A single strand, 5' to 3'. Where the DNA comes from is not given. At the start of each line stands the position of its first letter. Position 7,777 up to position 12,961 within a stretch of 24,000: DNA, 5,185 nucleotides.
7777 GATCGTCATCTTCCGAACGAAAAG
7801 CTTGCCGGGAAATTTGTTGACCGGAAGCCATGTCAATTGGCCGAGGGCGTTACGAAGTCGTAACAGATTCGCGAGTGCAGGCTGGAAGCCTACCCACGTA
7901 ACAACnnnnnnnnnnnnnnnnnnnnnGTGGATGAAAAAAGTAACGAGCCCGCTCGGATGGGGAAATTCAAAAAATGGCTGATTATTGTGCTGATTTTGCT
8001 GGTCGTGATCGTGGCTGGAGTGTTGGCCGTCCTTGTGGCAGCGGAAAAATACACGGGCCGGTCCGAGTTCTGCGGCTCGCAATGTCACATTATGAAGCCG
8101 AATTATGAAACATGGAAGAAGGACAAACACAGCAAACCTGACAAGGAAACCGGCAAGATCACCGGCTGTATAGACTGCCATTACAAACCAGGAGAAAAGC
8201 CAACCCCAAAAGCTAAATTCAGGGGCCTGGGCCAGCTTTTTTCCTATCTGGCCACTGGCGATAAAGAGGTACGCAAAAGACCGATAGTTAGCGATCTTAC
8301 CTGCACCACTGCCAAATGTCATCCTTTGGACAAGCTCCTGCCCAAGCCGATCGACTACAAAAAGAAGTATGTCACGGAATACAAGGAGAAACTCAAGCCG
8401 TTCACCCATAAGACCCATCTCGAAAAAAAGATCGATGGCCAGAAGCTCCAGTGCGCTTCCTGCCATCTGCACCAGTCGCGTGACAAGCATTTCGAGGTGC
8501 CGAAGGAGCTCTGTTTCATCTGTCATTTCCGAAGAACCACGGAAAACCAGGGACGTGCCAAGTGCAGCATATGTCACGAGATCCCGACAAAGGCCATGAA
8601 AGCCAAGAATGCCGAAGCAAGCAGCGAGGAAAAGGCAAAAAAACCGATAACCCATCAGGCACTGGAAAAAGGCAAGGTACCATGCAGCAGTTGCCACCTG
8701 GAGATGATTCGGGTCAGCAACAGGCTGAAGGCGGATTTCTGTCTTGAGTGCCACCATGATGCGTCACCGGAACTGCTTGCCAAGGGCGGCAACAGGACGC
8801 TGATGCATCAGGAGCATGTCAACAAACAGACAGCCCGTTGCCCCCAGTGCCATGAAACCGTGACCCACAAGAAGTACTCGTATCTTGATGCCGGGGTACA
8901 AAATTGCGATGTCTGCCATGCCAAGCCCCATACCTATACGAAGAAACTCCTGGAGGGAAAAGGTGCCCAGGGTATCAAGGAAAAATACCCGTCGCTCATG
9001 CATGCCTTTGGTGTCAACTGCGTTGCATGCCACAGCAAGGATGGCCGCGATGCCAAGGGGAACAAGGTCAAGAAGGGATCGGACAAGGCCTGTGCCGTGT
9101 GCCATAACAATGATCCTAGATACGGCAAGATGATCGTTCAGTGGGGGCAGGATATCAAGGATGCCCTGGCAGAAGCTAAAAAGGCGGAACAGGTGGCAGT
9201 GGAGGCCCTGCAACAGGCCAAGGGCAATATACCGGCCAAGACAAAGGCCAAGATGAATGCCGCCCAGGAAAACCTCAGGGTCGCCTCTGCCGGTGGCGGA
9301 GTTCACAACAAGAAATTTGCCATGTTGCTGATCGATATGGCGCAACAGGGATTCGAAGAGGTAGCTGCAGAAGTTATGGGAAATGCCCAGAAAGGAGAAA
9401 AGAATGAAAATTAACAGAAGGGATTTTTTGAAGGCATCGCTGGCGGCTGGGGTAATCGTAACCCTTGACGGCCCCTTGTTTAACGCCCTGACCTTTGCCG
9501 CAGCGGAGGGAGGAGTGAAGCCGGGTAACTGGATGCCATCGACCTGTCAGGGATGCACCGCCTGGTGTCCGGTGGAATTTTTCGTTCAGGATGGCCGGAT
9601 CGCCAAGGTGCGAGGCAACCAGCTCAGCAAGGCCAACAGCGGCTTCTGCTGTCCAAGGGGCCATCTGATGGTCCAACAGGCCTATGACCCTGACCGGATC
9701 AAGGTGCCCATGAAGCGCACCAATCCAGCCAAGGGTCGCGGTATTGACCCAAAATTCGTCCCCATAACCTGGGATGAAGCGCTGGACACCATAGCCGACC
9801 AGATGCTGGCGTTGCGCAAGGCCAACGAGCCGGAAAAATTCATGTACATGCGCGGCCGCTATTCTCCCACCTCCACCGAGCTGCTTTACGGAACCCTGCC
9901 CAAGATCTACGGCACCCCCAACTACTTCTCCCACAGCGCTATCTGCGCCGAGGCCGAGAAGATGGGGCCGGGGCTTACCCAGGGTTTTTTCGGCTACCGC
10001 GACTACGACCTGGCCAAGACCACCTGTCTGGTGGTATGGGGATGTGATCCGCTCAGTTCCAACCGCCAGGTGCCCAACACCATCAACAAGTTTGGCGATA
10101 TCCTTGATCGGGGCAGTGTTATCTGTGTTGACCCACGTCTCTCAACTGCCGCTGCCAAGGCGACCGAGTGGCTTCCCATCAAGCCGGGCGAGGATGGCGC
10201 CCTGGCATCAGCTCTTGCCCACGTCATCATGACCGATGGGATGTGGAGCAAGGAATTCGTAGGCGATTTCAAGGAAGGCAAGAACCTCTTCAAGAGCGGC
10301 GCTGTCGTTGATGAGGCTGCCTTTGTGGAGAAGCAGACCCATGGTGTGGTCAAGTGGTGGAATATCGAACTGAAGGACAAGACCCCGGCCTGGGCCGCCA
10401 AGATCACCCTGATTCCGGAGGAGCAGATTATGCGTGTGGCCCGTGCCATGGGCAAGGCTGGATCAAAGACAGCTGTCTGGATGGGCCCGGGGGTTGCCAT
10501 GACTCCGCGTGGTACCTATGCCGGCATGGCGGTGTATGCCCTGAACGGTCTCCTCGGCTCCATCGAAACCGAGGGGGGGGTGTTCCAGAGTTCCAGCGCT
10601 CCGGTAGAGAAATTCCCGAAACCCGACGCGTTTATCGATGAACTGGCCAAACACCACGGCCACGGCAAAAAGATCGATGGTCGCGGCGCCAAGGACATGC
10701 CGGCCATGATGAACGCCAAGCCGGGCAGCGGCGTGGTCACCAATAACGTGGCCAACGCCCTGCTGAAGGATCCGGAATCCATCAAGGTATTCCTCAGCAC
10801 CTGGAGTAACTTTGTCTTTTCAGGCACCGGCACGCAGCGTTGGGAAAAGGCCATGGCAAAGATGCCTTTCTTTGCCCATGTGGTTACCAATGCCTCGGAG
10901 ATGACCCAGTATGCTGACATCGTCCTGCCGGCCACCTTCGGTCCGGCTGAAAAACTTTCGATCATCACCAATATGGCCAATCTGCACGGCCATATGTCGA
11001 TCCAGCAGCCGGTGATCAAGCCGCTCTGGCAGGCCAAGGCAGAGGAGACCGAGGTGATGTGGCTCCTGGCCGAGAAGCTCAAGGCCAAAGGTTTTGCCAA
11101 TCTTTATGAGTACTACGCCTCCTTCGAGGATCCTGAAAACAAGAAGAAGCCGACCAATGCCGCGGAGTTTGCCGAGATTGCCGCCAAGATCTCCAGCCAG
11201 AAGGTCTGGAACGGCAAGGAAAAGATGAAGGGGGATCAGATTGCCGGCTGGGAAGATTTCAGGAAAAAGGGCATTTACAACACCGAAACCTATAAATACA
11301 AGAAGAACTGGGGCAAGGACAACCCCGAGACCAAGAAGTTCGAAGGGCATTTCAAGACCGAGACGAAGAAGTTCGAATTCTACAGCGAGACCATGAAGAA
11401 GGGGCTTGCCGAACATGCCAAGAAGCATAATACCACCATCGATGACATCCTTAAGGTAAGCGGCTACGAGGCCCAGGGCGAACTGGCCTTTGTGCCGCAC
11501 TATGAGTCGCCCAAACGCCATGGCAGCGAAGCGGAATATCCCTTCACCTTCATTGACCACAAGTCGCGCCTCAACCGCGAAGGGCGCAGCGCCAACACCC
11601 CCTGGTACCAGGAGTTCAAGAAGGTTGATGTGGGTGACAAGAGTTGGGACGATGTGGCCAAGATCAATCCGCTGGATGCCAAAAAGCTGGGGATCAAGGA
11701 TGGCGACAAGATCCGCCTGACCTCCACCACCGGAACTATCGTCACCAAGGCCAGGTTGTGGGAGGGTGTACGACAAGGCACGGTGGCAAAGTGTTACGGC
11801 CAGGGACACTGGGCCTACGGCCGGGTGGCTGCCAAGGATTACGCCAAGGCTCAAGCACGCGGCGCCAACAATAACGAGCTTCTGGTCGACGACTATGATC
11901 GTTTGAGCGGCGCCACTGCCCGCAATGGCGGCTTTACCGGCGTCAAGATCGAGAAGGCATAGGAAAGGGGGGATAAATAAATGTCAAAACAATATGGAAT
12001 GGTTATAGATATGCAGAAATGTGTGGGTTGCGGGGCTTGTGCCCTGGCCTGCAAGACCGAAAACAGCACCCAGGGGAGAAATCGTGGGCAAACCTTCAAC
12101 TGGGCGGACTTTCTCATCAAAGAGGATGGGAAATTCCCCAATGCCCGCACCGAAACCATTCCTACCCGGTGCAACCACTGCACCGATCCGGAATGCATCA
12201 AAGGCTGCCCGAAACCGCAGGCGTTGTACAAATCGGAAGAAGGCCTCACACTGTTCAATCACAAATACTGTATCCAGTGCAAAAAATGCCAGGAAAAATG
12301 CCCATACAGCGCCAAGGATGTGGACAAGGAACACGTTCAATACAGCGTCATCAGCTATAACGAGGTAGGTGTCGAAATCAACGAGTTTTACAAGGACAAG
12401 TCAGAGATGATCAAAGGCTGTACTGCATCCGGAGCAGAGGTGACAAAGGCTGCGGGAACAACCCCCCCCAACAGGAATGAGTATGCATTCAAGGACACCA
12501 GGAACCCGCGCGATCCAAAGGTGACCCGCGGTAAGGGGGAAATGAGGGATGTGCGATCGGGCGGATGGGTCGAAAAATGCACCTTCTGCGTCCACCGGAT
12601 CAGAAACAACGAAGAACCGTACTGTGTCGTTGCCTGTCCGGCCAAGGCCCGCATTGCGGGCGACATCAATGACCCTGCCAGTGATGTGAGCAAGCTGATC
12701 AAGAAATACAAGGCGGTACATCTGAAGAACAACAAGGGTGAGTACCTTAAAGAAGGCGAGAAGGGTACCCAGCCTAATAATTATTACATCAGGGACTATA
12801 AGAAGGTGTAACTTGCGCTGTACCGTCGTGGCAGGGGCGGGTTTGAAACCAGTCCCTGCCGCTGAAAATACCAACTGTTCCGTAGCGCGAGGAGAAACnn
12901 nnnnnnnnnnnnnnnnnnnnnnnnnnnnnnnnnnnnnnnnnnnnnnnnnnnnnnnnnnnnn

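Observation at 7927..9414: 12-haem NrfH-like membrane cytochrome with CX3CH and CX4CH sites as the putative quinol:Arr electron donor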

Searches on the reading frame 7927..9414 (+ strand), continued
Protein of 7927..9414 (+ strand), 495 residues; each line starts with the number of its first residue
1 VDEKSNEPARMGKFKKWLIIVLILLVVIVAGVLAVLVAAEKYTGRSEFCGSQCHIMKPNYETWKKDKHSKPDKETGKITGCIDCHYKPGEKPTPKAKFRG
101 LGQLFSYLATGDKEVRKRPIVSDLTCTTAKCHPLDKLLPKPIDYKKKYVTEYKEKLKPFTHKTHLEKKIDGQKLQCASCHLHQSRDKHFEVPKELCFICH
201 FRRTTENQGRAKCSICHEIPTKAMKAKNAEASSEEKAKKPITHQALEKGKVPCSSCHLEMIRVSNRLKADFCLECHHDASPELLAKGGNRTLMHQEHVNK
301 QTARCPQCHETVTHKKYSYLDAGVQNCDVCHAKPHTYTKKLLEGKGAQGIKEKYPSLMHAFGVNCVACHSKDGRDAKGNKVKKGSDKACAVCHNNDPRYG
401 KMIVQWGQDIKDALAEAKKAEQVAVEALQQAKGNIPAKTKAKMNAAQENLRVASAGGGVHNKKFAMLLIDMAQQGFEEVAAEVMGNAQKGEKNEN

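Call 99: fold_search(model_id=the predicted structure, library=pdb)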
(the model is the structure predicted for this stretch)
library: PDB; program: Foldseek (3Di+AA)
matches with E <= 10: 168; with E <= 0.001: 0
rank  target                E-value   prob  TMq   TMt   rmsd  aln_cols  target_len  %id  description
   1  2rf7_A                1.0e-02  1.00  0.24  0.26   7.6       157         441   20  Crystal structure of the escherichia coli nrfa mutant Q263E (released 2008-03-25)
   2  2rdz_A                1.3e-02  1.00  0.21  0.23   8.7       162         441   20  High Resolution Crystal Structure of the Escherichia coli Cytochrome c Nitrite Reductase. (released 2008-03-25)
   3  4wjy_A                1.6e-02  1.00  0.20  0.22   8.7       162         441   20  Esherichia coli nitrite reductase NrfA H264N (released 2015-03-11)
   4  6v0a_E                2.5e-02  0.99  0.22  0.24  12.5       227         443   14  Crystal structure of cytochrome c nitrite reductase from the bacterium Geobacter lovleyi with bound sulfate (released 2020-06-17)
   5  6v0a_B                3.1e-02  1.00  0.22  0.24  10.2       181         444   16  Crystal structure of cytochrome c nitrite reductase from the bacterium Geobacter lovleyi with bound sulfate (released 2020-06-17)
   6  6v0a_C                3.4e-02  1.00  0.21  0.23  10.0       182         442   17  Crystal structure of cytochrome c nitrite reductase from the bacterium Geobacter lovleyi with bound sulfate (released 2020-06-17)
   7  6v0a_F                3.6e-02  1.00  0.22  0.24  10.4       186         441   16  Crystal structure of cytochrome c nitrite reductase from the bacterium Geobacter lovleyi with bound sulfate (released 2020-06-17)
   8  3bng                  3.8e-02  0.99  0.19  0.20   8.5       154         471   14  W. succinogenes NrfA Y218F (released 2008-02-26)
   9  6v0a_D                4.4e-02  1.00  0.22  0.24  10.2       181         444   16  Crystal structure of cytochrome c nitrite reductase from the bacterium Geobacter lovleyi with bound sulfate (released 2020-06-17)
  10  1fs7                  4.4e-02  0.99  0.20  0.21  11.1       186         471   17  CYTOCHROME C NITRITE REDUCTASE FROM WOLINELLA SUCCINOGENES (released 2001-01-17)
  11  2ot4_A                6.2e-02  1.00  0.21  0.20   8.3       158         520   15  Structure of a hexameric multiheme c nitrite reductase from the extremophile bacterium Thiolkalivibrio nitratireducens (released 2008-04-08)
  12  3ttb_A                7.6e-02  1.00  0.22  0.21   7.6       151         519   14  Structure of the Thioalkalivibrio paradoxus cytochrome c nitrite reductase in complex with sulfite (released 2011-10-05)
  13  3f29_A                7.6e-02  1.00  0.21  0.20   8.4       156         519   14  Structure of the Thioalkalivibrio nitratireducens cytochrome c nitrite reductase in complex with sulfite (released 2008-12-09)
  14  8rv0                  8.9e-02  1.00  0.23  0.23   9.5       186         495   18  Crystal structure of octaheme nitrite reductase from Trichlorobacter ammonificans in complex with nitrite (released 2024-03-27)
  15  4rkn_C                8.9e-02  0.96  0.16  0.12  11.8       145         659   18  Wolinella succinogenes octaheme sulfite reductase MccA, form II (released 2015-02-04)
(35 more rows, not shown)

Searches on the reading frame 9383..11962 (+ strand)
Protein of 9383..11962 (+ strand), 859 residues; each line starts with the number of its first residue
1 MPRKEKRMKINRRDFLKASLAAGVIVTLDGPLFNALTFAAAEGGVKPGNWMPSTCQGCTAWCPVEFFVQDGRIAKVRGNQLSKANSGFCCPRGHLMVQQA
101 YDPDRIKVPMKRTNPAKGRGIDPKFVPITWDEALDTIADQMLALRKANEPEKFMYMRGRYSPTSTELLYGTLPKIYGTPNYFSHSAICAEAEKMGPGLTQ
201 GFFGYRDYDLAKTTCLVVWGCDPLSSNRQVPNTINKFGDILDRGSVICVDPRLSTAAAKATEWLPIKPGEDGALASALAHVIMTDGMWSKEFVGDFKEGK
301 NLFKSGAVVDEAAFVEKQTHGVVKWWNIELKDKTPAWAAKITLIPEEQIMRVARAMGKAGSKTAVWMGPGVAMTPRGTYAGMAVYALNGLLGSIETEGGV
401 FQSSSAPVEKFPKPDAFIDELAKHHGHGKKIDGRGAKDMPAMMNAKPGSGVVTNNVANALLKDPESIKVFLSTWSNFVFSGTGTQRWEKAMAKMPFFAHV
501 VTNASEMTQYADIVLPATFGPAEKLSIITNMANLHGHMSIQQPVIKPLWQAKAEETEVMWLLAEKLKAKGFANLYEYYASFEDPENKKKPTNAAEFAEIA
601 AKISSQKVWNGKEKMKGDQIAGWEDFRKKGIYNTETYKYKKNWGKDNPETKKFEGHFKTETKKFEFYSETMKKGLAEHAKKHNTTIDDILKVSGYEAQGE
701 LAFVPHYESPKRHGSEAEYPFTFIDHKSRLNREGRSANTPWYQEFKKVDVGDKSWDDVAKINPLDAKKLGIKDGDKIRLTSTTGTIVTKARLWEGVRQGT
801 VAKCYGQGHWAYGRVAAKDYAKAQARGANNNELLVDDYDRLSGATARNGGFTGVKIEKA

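Call 3: search_protein_families(library=pfam, proteins=[window:9383-11962:+], max_evalue=0.01)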
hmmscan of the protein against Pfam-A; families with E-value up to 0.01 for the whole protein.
window:9383-11962:+ (859 aa): 4 families
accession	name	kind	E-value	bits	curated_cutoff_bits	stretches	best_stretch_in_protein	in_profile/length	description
PF00384.28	Molybdopterin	-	1.3e-29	103.8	24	1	105-553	1-342/353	Molybdopterin oxidoreductase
PF01568.27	Molydop_binding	-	2.5e-15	56.9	26.8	1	754-846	26-105/110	Molydopterin dinucleotide binding domain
PF04879.21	Molybdop_Fe4S4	-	1.5e-11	44.5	22.7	1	50-101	3-54/55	Molybdopterin oxidoreductase Fe4S4 domain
PF10518.14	TAT_signal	-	7.9e-05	22.8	22.7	1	9-24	1-16/21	TAT (twin-arginine translocation) pathway signal sequence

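Call 4: search_protein_families(library=ncbifam, proteins=[window:9383-11962:+], max_evalue=0.01)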
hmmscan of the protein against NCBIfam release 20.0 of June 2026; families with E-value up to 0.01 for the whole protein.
window:9383-11962:+ (859 aa): 26 families (the best 25 are shown)
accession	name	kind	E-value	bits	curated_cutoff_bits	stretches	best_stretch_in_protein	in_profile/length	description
NF041714.1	arsenate_red_ArrA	equivalog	0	1018.1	1600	1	9-859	2-848/848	arsenate respiratory reductase molybdopterin-containing subunit ArrA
NF012032.0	PRK15488.1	equivalog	3.8e-83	279.8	694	3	8-303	1-287/759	thiosulfate reductase PhsA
TIGR02166.1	dmsA_ynfE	subfamily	9.7e-60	202.5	777.7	2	10-400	1-397/794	DMSO/selenate family reductase complex A subunit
TIGR01591.1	Fdh-alpha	equivalog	1e-48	166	666.25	3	54-295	2-236/672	formate dehydrogenase subunit alpha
NF041783.2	mnquin_red_QrcB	equivalog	2.4e-38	131.8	440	3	51-306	53-299/695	menaquinone reductase molybdopterin-binding-like subunit QrcB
NF041884.1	selenate_YnfF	exception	5.6e-38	130.4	1650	2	10-399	1-396/798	selenate/tellurate reductase subunit YnfF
NF011566.1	PRK14990.1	exception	2.6e-36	125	1600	2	53-400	61-417/814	dimethylsulfoxide reductase subunit A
NF041885.1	selenate_YnfE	exception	1.2e-35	122.6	1675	2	52-400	50-404/805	selenate/tellurate reductase subunit YnfE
TIGR03479.1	DMSO_red_II_alp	subfamily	1.6e-32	112.6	984.75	3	54-293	62-303/913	molybdopterin-dependent oxidoreductase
TIGR00509.1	bisC_fam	subfamily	3e-29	101.8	1017.55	3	211-568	166-512/772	molybdopterin guanine dinucleotide-containing S/N-oxide reductase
NF047855.1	AssmNtatRedNasC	equivalog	3.7e-28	98.2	1100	3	51-301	21-267/708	assimilatory nitrate reductase catalytic subunit NasC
TIGR02164.1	torA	equivalog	5.1e-23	81.1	1465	3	245-566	255-564/824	trimethylamine-N-oxide reductase TorA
NF011682.0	PRK15102.1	equivalog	2.6e-22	78.7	909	2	245-566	259-568/829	trimethylamine-N-oxide reductase TorA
NF011567.1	PRK14991.1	equivalog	4.4e-21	74.4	1750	2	717-815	876-965/1022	tetrathionate reductase subunit TtrA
NF010055.0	PRK13532.1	equivalog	1.5e-19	69.7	904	1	8-153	1-144/830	nitrate reductase catalytic subunit NapA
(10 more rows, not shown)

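Call 61: search_solved_structures(query=window:9404-11959:+, max_evalue=1e-20)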
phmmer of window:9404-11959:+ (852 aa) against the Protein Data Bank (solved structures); distinct sequences matched with E-value up to 1e-20: 8.
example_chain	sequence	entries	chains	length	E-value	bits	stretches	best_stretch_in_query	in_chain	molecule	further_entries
6cz7_A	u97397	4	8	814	6e-267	891.2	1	40-851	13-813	ArrA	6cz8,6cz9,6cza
2vpw_A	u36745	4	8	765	3.2e-44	154.3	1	4-546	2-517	THIOSULFATE REDUCTASE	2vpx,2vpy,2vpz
7bkb_D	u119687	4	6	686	1.4e-24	89.3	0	43-296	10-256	Formate dehydrogenase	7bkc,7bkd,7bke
4ydd_A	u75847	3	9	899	3.9e-22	81.3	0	50-284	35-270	DMSO reductase family type II enzyme, molybdopterin subunit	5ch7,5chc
5e7o_A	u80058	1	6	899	4.4e-22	81.1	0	50-284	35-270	DMSO reductase family type II enzyme, molybdopterin subunit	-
9vap_A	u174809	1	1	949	6.1e-22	80.6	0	3-287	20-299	Formate dehydrogenase molybdopterin-binding subunit FdhA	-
7vw6_A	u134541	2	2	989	5e-21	77.6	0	37-297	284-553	Formate dehydrogenase | Tungsten-containing formate dehydrogenase alpha subunit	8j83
7e5z_A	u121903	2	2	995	5.1e-21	77.5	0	37-297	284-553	Formate dehydrogenase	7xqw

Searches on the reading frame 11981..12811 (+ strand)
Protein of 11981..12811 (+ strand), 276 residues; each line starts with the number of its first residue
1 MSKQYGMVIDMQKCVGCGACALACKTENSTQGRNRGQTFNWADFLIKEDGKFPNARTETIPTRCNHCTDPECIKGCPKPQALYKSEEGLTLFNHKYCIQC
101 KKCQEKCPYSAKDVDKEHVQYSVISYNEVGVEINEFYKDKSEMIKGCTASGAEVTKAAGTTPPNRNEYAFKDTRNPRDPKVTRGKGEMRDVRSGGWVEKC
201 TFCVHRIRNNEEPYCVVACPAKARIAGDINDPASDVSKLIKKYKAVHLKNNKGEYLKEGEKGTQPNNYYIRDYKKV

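Call 3: search_protein_families(library=pfam, proteins=[window:11981-12811:+], max_evalue=0.01)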
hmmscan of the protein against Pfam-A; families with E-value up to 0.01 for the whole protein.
window:11981-12811:+ (276 aa): 13 families
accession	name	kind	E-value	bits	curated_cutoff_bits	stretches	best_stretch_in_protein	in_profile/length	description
PF13247.11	Fer4_11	-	1.6e-15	57.6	26.2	2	58-120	4-67/100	4Fe-4S dicluster domain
PF13187.11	Fer4_9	-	8.5e-09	35.8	27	3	13-80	1-50/52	4Fe-4S dicluster domain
PF13237.11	Fer4_10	-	9.2e-09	35.5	25.5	3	7-30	2-26/53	4Fe-4S dicluster domain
PF12837.12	Fer4_6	-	9.5e-09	35.2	25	2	8-26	3-21/24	4Fe-4S binding domain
PF13183.11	Fer4_8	-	3.2e-08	34.4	27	2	11-78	2-66/68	4Fe-4S dicluster domain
PF00037.32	Fer4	-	6.2e-08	32.6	21.1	2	8-26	2-20/24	4Fe-4S binding domain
PF12838.12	Fer4_7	-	2.5e-07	31.5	27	4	13-78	1-50/52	4Fe-4S dicluster domain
PF12797.12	Fer4_2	-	3e-07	30.4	24.5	1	6-25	2-21/22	4Fe-4S binding domain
PF13484.11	Fer4_16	-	1.2e-06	29.6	30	1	97-147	2-56/66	4Fe-4S double cluster binding domain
PF14697.11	Fer4_21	-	0.00023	21.7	35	1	8-27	2-21/59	4Fe-4S dicluster domain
PF13534.11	Fer4_17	-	0.00028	21.8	22.2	1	97-149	2-48/61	4Fe-4S dicluster domain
PF12800.12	Fer4_4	-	0.0033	18.1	24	0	96-109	3-16/17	4Fe-4S binding domain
PF12798.12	Fer4_3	-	0.004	18.3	27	0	14-25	1-12/15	4Fe-4S binding domain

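Call 4: search_protein_families(library=ncbifam, proteins=[window:11981-12811:+], max_evalue=0.01)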
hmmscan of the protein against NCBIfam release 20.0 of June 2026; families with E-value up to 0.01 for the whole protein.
window:11981-12811:+ (276 aa): 50 families (the best 25 are shown)
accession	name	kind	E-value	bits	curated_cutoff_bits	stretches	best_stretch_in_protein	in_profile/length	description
NF041715.1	arsenate_red_ArrB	equivalog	1.4e-58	198.2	450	1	4-273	2-228/233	arsenate respiratory reductase iron-sulfur subunit ArrB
NF045797.1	DsrO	equivalog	4.1e-39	134.4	200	2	2-117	41-155/235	sulfate reduction electron transfer complex DsrMKJOP subunit DsrO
NF011569.0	PRK14993.1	equivalog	5.5e-35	121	416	2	3-117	42-152/244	tetrathionate reductase subunit TtrB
TIGR02951.1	DMSO_dmsB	equivalog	1.7e-29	102.9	214.1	2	4-120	1-120/161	DMSO/selenate family reductase complex B subunit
NF041782.1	mnquin_red_QrcC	equivalog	8.8e-28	97.6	400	2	5-116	1-120/239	menaquinone reductase iron-sulfur cluster-binding subunit QrcC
TIGR03149.1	cyt_nit_nrfC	equivalog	3.5e-26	91.9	377.6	2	2-114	36-144/225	cytochrome c nitrite reductase Fe-S protein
TIGR03478.1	DMSO_red_II_bet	subfamily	3.5e-25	88.6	480.7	3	47-112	114-179/321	DMSO reductase family type II enzyme, iron-sulfur subunit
NF042979.1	EthbenzDh_ebdB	equivalog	1.8e-21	76.4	740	2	32-112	123-201/354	ethylbenzene dehydrogenase subunit beta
TIGR01582.1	FDH-beta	equivalog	1.3e-19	70.4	334.7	2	7-121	24-151/283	formate dehydrogenase subunit beta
NF008134.0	PRK10882.1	equivalog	1.4e-16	60.5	263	2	3-111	37-160/329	hydrogenase 2 operon protein HybA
NF038355.1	FDH3_beta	equivalog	1.6e-15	57.6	240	1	7-117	5-106/180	formate dehydrogenase FDH3 subunit beta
NF045715.1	sulf_resp_HmcB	equivalog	2.3e-14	53.2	420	2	4-111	36-153/307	sulfate respiration complex iron-sulfur protein HmcB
NF007658.0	PRK10330.1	equivalog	3.6e-13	49.4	260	1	7-134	5-122/181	electron transport protein HydN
NF007382.0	PRK09898.1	equivalog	4.3e-12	46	213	1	59-119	118-178/208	ferredoxin-like protein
TIGR01660.1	narH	equivalog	5e-12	45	524.05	2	49-110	168-229/492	nitrate reductase subunit beta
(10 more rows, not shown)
